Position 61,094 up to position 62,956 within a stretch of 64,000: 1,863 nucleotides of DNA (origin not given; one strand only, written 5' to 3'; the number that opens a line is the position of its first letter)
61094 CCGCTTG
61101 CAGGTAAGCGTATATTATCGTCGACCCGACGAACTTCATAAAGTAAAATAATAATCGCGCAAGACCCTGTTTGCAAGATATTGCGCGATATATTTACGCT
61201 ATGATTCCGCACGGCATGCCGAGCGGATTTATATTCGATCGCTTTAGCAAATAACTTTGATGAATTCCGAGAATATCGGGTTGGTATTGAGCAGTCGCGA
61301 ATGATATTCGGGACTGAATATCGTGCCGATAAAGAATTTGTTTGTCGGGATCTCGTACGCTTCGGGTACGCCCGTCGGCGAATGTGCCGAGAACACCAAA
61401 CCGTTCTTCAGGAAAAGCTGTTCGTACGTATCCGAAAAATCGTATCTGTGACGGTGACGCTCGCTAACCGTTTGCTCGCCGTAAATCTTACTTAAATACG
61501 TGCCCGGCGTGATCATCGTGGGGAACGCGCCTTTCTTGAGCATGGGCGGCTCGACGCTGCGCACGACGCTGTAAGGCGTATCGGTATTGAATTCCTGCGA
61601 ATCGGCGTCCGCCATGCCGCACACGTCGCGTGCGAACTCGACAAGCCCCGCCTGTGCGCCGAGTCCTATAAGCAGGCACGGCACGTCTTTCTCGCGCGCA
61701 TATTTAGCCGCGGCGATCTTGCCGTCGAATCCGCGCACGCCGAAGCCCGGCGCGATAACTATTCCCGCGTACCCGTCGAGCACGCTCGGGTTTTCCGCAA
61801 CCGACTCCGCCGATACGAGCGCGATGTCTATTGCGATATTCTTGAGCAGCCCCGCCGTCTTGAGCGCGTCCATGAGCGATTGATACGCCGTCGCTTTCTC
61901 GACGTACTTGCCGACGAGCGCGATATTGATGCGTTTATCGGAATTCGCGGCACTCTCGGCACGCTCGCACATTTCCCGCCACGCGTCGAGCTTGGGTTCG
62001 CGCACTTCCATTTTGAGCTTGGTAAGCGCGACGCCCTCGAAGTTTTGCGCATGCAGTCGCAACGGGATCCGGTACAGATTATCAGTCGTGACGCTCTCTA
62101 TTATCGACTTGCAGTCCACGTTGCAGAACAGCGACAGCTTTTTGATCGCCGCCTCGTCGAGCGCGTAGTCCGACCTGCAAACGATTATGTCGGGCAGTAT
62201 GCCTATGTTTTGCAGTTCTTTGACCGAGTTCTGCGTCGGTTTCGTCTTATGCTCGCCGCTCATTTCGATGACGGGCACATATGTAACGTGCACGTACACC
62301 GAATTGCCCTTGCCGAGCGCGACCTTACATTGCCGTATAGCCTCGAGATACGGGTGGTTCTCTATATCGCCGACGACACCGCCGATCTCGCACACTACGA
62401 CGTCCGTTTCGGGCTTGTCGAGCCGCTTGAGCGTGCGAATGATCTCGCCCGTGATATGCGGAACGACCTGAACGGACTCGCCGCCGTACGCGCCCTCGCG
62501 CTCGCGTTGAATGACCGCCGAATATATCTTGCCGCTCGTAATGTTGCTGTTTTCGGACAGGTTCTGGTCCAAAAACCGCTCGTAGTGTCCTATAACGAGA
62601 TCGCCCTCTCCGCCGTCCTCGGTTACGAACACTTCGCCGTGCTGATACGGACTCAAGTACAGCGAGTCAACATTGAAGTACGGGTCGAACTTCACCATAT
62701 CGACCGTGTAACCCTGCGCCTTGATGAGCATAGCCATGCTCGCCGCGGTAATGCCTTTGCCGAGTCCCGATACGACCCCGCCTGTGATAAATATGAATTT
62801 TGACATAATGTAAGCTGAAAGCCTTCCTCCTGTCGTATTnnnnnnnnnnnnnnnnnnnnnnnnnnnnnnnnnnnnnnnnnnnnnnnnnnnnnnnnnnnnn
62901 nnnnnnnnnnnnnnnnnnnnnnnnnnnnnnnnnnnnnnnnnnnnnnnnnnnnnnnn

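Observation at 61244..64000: RnlA-like HEPN protein with AT-hooks directly upstream of a degenerate CTP-synthase paralog: candidate undescribed toxin/defence pair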

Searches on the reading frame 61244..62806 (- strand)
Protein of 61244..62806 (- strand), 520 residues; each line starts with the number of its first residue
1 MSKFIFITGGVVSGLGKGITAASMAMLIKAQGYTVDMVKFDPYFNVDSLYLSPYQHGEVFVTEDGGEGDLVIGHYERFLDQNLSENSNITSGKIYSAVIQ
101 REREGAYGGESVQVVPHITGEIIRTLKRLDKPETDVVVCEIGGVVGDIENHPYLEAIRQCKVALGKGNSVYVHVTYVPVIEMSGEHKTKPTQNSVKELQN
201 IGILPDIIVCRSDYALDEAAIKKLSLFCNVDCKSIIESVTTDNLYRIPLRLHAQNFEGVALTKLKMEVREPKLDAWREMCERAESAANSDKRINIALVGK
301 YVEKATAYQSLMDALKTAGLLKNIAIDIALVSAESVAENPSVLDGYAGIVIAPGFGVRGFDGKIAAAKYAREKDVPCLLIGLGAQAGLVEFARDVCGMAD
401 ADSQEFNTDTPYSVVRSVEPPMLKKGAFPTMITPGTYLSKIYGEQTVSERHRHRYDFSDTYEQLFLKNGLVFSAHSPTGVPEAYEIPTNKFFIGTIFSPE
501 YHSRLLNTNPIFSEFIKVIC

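Call 7: search_protein_families(library=pfam, proteins=[window:61244-62806:-], max_evalue=1)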
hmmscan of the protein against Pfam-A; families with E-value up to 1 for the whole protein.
window:61244-62806:- (520 aa): 4 families
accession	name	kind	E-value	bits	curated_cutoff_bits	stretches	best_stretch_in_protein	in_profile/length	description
PF06418.20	CTP_synth_N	-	3.7e-110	367.9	26.1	1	3-266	1-265/265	CTP synthase N-terminus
PF00117.34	GATase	-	2.5e-16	60.3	22.8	1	324-517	20-189/190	Glutamine amidotransferase class-I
PF01656.29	CbiA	-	0.00045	20.6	25.4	1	13-239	8-62/125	CobQ/CobB/MinD/ParA nucleotide binding domain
PF07722.19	Peptidase_C26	-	0.016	15.4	20.5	1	368-500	99-219/219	Peptidase C26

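Call 8: search_protein_families(library=padloc, proteins=[window:61244-62806:-], max_evalue=1)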
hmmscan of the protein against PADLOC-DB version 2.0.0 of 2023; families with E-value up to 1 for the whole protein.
window:61244-62806:- (520 aa): 0 families

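Call 9: find_encoding_contigs(protein=window:61244-62806:-, flank=10000, max_places=6)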
Protein window:61244-62806:- (520 aa): 22 contigs read that carry it; 5 places shown.
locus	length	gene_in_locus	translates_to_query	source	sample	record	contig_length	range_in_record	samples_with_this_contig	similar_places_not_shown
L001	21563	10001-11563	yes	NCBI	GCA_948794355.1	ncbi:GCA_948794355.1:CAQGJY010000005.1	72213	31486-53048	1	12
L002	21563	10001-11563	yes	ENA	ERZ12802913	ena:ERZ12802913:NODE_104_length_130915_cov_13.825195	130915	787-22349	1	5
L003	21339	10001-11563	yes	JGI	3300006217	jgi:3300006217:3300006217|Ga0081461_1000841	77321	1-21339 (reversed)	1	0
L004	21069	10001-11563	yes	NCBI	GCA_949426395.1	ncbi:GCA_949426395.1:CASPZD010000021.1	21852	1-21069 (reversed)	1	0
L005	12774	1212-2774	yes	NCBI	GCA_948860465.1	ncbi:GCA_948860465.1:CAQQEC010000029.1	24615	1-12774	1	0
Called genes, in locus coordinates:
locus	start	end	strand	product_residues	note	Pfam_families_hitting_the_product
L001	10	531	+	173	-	-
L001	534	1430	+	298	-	PF04055:Radical_SAM (faint)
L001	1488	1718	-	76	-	-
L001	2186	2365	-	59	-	-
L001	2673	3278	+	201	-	-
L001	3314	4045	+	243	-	PF03309:Pan_kinase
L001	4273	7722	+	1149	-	-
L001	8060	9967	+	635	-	PF19034:RnlA-toxin_DBD (faint)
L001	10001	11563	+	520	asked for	PF06418:CTP_synth_N, PF00117:GATase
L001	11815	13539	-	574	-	PF00664:ABC_membrane, PF00005:ABC_tran, PF02463:SMC_N (weak)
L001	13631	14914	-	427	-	PF00709:Adenylsucc_synt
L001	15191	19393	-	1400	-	PF01869:BcrAD_BadFG, PF09989:DUF2229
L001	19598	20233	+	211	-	PF01613:Flavin_Reduct, PF21349:RUBY_RBDX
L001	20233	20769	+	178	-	PF14317:YcxB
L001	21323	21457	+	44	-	-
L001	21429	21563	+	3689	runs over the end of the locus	PF12810:ALK_LTK_GRD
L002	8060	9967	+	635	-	PF19034:RnlA-toxin_DBD (faint)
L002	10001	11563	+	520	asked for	PF06418:CTP_synth_N, PF00117:GATase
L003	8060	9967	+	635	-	PF19034:RnlA-toxin_DBD (faint)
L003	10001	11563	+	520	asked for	PF06418:CTP_synth_N, PF00117:GATase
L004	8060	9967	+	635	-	PF19034:RnlA-toxin_DBD (faint)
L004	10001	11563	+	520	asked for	PF06418:CTP_synth_N, PF00117:GATase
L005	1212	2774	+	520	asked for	PF06418:CTP_synth_N, PF00117:GATase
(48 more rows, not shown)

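Call 15: find_related_loci(query=A1, collection=genome_contigs, flank=8000)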
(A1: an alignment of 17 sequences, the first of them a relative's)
Query A1 (635 aa) in genome_contigs; peptide patterns used: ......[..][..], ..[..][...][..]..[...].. (x = any residue, [..] = any of these).
145 stretches matched a pattern; 109 encode a relative of the query (tblastn E <= 1e-3); the best 80 are kept; 80 distinct loci.
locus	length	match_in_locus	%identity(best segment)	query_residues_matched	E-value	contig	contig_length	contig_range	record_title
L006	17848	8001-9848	64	1-633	0e+0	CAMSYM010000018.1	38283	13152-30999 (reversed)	MAG TPA_asm: uncultured Clostridia bacterium isolate ERR899289_bin.26_metawrap_v1.3_MAG genome assembly, contig: ERZ1340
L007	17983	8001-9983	59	1-633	0e+0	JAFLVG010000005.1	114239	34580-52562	MAG: Clostridiales bacterium isolate HAN099 Seq5, whole genome shotgun sequence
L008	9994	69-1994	56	1-635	0e+0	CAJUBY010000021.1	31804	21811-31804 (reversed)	MAG TPA_asm: uncultured Christensenella sp. isolate MGBC129342 genome assembly, contig: MGBC129342.21, whole genome shot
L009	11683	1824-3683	63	1-633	0e+0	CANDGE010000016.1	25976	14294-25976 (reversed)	MAG TPA_asm: uncultured Clostridia bacterium isolate ERR6760059_bin.82_metawrap_v1.3_MAG genome assembly, contig: ERZ128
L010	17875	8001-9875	58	1-633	0e+0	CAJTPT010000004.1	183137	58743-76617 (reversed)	MAG TPA_asm: uncultured Christensenella sp. isolate MGBC105282 genome assembly, contig: MGBC105282.4, whole genome shotg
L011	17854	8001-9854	57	1-633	0e+0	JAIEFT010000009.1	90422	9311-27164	MAG: Clostridiales bacterium isolate SC0399_S13_7 SC0399_S13_7_contig_9, whole genome shotgun sequence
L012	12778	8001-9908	56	1-633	0e+0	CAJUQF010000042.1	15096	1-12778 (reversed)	MAG TPA_asm: uncultured Christensenellaceae bacterium isolate MGBC162832 genome assembly, contig: MGBC162832.42, whole g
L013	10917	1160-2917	56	1-633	0e+0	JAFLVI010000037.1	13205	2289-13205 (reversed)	MAG: Clostridiales bacterium isolate HAN101 Seq37, whole genome shotgun sequence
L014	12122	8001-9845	56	1-635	0e+0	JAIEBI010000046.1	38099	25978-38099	MAG: Clostridiales bacterium isolate SC0382_S12_10 SC0382_S12_10_contig_46, whole genome shotgun sequence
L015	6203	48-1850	56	1-631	0e+0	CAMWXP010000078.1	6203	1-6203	MAG TPA_asm: uncultured Clostridia bacterium isolate SRR14411261_bin.15_metawrap_v1.3_MAG genome assembly, contig: NODE.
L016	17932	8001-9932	54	1-633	0e+0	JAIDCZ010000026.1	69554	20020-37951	MAG: Clostridiales bacterium isolate SC0309_S10_8 SC0309_S10_8_contig_26, whole genome shotgun sequence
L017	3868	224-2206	54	1-633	0e+0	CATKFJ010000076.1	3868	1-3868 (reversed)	MAG: uncultured bacterium isolate iMGMC-891_1678881701 genome assembly, contig: MegahitA5_250656, whole genome shotgun s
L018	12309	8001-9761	56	1-633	0e+0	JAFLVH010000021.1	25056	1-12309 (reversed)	MAG: Clostridiales bacterium isolate HAN100 Seq21, whole genome shotgun sequence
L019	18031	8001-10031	51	3-635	0e+0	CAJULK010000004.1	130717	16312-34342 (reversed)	MAG TPA_asm: uncultured Christensenellaceae bacterium isolate MGBC159740 genome assembly, contig: MGBC159740.4, whole ge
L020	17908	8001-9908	49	1-633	0e+0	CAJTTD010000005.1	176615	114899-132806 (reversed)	MAG TPA_asm: uncultured Christensenella sp. isolate MGBC108895 genome assembly, contig: MGBC108895.5, whole genome shotg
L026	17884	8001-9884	43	1-633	6e-150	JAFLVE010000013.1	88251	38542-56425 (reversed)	MAG: Clostridiales bacterium isolate HAN097 Seq6, whole genome shotgun sequence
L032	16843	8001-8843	50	358-633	7e-80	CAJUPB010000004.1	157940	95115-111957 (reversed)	MAG TPA_asm: uncultured Christensenellaceae bacterium isolate MGBC164958 genome assembly, contig: MGBC164958.4, whole ge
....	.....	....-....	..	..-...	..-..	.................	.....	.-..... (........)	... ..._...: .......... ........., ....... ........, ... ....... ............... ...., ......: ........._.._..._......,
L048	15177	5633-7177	39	3-633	1e-70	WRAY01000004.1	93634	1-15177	MAG: Bacillota bacterium isolate Lab288P1bin55 Ga0131853_10000267, whole genome shotgun sequence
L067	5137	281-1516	36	34-635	1e-61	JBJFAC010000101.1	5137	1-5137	MAG: Candidatus Neoclostridium sp. isolate PUUB17_bin.056 NODE_22059_length_5137_cov_4.063754, whole genome shotgun sequ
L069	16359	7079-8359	44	36-635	2e-60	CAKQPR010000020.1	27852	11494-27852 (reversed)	MAG: uncultured Clostridia bacterium isolate REFINED_METABAT215_TOP10_CONTIGS_1500_ASSEMBLY_K77_MERGED__Hadza_MoBio_hadz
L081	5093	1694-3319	34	37-635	2e-56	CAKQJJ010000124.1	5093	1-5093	MAG: uncultured Clostridia bacterium isolate REFINED_METABAT215_TOP10_CONTIGS_1500_ASSEMBLY_K77_MERGED__Hadza_MoBio_hadz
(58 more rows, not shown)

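Call 22: search_solved_structures(query=window:61244-62806:-, max_evalue=1e-20, show_alignments=0)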
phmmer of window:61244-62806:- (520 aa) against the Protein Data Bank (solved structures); distinct sequences matched with E-value up to 1e-20: 27.
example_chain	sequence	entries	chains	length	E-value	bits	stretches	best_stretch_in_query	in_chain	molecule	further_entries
1vcm_A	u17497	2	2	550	2.1e-135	455.6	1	3-517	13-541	CTP synthetase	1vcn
1vco_A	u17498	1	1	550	2.1e-135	455.6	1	3-517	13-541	CTP synthetase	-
3nva_A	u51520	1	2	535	7e-133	447.3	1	2-519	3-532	CTP synthase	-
9kao_A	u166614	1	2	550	3.1e-131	441.8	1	1-517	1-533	CTP synthase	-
5tkv_A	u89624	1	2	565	1.7e-124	419.6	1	3-518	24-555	CTP synthase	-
8i9o_A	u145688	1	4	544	1.9e-124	419.5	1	3-518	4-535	CTP synthase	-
1s1m_A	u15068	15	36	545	1.9e-124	419.4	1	3-518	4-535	CTP synthase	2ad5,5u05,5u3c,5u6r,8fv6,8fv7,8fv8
4zdk_A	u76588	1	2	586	5.9e-124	417.8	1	2-516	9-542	CTP synthase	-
4zdi_A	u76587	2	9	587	6e-124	417.8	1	2-516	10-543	CTP synthase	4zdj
8uv4_R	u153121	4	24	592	6.2e-124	417.8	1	2-516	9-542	CTP synthase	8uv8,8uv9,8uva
5u03_A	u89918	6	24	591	2.4e-109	369.7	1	3-512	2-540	CTP synthase 1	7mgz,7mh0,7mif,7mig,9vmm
7mip_C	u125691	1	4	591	1.8e-108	366.8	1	3-512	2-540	CTP synthase 1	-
7rmv_A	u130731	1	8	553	1.7e-107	363.6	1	3-512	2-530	CTP synthase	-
7rmf_W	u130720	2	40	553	1.7e-107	363.5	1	3-512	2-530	CTP synthase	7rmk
7rmo_D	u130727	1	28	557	6.4e-107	361.6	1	3-512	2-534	CTP synthase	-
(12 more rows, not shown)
